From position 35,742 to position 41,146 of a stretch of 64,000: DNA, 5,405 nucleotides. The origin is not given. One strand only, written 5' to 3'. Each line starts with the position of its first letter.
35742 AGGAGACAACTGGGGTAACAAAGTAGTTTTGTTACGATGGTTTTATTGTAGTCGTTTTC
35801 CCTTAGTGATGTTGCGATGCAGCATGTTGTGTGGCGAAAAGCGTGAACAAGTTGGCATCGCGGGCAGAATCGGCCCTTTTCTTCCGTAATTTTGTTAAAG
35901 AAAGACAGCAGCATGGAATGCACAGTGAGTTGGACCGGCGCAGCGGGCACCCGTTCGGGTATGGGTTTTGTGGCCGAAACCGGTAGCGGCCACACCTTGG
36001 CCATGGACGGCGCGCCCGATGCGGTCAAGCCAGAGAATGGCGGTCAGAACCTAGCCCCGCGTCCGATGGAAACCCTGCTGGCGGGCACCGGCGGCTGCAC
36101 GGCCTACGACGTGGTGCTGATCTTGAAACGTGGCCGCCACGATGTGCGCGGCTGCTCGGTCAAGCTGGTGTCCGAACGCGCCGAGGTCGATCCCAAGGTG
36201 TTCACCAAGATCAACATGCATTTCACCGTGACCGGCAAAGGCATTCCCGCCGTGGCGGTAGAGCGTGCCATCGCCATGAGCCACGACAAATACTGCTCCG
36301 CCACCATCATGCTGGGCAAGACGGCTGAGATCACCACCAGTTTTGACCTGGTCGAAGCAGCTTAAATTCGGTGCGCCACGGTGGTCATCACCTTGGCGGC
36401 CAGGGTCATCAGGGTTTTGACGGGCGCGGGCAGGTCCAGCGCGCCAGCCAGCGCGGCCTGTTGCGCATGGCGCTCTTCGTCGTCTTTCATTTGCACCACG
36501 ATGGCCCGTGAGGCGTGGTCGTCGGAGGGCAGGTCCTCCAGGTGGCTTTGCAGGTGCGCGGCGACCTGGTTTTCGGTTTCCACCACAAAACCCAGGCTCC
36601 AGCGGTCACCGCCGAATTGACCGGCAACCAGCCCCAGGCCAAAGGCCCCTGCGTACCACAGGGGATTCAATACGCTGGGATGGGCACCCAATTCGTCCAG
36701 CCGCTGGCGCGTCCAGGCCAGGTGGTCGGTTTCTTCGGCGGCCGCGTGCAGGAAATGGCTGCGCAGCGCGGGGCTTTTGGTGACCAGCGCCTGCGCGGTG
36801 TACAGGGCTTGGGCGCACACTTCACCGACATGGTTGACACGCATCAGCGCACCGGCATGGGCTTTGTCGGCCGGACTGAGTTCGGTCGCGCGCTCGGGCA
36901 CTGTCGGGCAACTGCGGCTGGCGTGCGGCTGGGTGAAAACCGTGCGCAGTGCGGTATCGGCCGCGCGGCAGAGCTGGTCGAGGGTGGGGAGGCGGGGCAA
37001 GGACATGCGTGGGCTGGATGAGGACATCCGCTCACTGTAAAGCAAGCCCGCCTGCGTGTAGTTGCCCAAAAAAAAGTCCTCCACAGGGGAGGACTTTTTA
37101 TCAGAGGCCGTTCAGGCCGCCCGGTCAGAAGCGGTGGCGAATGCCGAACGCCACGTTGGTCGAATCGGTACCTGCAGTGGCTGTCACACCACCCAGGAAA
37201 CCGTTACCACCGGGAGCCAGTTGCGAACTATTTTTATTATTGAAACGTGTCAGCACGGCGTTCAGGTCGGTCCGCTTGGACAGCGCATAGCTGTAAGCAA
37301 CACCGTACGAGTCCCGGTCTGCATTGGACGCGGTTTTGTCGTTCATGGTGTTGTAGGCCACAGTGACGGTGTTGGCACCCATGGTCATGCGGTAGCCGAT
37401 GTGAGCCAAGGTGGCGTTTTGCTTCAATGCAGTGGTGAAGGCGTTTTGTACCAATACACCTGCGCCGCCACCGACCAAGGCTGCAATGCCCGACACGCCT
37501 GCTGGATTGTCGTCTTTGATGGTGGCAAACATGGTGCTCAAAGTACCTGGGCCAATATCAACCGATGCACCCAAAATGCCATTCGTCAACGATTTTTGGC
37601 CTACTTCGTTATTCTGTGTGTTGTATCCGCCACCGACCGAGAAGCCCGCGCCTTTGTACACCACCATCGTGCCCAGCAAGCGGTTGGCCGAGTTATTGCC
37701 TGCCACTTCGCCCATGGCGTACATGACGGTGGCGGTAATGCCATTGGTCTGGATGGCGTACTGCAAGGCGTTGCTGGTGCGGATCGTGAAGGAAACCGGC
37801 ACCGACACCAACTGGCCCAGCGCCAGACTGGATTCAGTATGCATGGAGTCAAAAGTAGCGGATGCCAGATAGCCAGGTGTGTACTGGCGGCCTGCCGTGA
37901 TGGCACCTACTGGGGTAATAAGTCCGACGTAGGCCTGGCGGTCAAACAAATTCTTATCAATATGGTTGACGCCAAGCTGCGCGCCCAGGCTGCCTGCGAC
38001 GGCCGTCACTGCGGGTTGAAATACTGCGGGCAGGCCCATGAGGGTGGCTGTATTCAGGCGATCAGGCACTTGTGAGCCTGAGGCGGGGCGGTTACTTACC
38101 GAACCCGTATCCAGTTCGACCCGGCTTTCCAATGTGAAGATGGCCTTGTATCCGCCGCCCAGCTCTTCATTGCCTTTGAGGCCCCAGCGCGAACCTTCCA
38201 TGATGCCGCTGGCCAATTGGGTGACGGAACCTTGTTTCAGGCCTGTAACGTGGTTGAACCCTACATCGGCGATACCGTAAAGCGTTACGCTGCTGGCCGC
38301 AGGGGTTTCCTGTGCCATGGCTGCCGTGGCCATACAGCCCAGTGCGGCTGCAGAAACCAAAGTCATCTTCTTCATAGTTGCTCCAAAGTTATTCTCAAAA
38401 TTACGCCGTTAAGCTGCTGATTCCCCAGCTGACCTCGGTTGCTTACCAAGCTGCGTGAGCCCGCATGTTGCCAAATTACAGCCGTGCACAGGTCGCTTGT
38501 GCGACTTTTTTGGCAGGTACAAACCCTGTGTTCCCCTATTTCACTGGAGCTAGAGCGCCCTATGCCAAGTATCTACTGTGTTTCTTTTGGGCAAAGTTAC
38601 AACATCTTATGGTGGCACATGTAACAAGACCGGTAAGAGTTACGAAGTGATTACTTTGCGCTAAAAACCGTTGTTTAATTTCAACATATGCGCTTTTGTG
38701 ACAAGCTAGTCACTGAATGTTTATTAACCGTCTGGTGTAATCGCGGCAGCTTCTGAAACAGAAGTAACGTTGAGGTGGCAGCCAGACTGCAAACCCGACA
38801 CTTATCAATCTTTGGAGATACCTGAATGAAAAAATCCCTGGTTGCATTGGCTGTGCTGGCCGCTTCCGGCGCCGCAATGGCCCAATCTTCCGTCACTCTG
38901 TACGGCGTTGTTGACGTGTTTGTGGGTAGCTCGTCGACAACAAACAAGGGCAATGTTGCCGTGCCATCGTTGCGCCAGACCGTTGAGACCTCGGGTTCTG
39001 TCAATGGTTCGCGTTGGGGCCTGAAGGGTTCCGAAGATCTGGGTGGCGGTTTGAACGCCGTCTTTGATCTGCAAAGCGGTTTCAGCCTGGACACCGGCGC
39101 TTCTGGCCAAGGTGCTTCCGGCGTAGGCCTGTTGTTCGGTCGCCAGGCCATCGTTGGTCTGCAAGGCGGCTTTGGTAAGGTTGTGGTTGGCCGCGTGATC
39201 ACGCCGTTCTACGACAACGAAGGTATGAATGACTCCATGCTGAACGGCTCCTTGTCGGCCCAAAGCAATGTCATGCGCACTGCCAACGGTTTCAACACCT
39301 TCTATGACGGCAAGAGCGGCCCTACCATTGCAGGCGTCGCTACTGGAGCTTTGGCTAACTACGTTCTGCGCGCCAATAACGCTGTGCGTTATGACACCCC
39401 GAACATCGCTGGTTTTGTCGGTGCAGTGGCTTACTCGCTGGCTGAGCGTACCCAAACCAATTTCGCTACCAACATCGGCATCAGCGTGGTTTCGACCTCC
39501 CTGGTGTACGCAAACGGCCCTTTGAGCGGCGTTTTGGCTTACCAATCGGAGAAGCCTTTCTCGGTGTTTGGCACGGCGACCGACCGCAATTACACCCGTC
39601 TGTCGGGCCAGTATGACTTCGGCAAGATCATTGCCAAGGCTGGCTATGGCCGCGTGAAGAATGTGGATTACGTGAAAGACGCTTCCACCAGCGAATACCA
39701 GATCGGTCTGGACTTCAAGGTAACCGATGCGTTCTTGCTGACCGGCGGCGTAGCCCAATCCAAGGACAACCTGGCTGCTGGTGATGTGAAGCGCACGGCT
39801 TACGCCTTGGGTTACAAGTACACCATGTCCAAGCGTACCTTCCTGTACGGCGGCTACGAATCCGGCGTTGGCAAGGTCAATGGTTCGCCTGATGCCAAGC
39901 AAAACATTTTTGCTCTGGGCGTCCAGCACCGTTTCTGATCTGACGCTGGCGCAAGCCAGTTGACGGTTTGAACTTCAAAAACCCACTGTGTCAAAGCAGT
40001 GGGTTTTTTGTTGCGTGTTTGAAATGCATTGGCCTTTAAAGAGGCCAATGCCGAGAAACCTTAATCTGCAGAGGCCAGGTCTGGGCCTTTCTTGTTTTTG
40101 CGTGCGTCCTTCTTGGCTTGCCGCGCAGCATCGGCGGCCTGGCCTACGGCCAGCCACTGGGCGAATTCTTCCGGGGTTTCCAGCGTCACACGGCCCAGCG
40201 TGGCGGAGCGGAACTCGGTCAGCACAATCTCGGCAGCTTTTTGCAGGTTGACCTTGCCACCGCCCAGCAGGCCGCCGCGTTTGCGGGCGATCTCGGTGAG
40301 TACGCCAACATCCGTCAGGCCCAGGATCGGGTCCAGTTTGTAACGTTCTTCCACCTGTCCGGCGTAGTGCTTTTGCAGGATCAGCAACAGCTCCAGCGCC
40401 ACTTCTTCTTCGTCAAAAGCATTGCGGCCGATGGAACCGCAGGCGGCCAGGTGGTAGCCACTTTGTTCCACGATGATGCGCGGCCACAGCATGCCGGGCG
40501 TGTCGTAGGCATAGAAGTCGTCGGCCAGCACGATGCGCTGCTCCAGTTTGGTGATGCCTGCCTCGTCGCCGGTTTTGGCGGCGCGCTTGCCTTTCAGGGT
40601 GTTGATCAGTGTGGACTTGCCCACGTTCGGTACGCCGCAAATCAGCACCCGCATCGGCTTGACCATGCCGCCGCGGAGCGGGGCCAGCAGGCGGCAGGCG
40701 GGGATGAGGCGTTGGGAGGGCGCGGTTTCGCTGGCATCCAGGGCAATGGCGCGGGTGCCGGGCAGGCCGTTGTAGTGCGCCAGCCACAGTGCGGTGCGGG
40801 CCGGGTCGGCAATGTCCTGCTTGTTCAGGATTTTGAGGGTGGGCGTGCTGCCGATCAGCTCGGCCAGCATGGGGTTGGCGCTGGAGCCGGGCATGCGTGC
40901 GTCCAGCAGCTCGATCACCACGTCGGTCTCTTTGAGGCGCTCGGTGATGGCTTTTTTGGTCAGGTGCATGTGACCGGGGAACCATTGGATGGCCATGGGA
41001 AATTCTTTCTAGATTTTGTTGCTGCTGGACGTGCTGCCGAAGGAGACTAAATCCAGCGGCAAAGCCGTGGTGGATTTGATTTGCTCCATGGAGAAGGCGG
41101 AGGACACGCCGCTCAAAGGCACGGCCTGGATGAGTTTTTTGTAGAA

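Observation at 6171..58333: Dispersed ~65-bp AT-rich imperfect-palindrome repeat family, about one copy per 5 kb, half of them inside genes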

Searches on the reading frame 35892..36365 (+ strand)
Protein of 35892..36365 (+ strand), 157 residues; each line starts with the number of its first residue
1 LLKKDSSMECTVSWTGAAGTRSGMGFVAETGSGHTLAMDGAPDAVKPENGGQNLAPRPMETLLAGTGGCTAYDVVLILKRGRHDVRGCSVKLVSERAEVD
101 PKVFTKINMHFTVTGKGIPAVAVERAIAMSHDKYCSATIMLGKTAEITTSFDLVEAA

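Call 74: search_protein_families(library=pfam, proteins=[window:35892-36365:+], max_evalue=0.001)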
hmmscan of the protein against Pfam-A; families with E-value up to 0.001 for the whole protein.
window:35892-36365:+ (157 aa): 1 family
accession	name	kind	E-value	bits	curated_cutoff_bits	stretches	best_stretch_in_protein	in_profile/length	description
PF02566.24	OsmC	-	1.6e-14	54.5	27.5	1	51-149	1-99/100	OsmC-like protein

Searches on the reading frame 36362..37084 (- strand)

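Call 74: search_protein_families(library=pfam, proteins=[window:36362-37084:-], max_evalue=0.001)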
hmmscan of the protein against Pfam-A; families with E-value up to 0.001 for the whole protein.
window:36362-37084:- (240 aa): 2 families
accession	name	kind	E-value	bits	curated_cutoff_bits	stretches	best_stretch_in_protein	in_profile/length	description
PF03232.19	COQ7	-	1.6e-41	142.2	23.5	1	77-237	3-169/169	Ubiquinone biosynthesis protein COQ7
PF02915.23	Rubrerythrin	-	0.00056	20.7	22.8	0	86-210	8-133/137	Rubrerythrin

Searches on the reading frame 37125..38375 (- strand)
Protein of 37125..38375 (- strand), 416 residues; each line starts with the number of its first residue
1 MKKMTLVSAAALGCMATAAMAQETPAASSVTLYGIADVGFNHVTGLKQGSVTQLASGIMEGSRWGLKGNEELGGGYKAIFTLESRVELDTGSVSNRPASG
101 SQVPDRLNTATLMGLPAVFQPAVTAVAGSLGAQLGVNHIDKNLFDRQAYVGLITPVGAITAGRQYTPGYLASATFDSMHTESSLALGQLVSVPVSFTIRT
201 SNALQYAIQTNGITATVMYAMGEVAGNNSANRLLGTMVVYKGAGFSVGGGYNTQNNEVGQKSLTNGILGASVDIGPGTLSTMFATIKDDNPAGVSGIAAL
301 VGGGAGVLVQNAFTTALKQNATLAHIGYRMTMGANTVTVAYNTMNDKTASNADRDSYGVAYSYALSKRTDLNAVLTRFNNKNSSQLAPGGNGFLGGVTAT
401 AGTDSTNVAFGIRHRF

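Call 74: search_protein_families(library=pfam, proteins=[window:37125-38375:-], max_evalue=0.001)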
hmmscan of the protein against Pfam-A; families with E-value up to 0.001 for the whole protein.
window:37125-38375:- (416 aa): 2 families
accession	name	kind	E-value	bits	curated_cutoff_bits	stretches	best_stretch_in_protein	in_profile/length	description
PF13609.12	Porin_4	-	5.8e-55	187.7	27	1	9-382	2-309/310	Gram-negative porin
PF00267.27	Porin_1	-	0.0003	20.8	23.7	0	42-92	11-61/337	Gram-negative porin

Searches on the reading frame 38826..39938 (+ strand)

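Call 74: search_protein_families(library=pfam, proteins=[window:38826-39938:+], max_evalue=0.001)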
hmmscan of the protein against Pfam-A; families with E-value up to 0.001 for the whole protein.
window:38826-39938:+ (370 aa): 2 families
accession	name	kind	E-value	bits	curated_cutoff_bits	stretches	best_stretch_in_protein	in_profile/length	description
PF13609.12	Porin_4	-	7.5e-48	164.3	27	1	7-345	1-303/310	Gram-negative porin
PF00267.27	Porin_1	-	1.8e-08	34.6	23.7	1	53-160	22-128/337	Gram-negative porin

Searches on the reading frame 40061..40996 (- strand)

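Call 74: search_protein_families(library=pfam, proteins=[window:40061-40996:-], max_evalue=0.001)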
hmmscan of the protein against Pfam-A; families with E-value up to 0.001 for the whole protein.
window:40061-40996:- (311 aa): 3 families
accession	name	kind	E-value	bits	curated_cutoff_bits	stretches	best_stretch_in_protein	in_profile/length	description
PF01926.29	MMR_HSR1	-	2.7e-14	53.7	21.9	1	116-177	1-58/113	50S ribosome-binding GTPase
PF02421.24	FeoB_N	-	9.7e-06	25.6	27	1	116-169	2-57/156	Ferrous iron transport protein B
PF03193.22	RsgA_GTPase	-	0.0004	20.7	30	0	113-169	105-168/174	RsgA GTPase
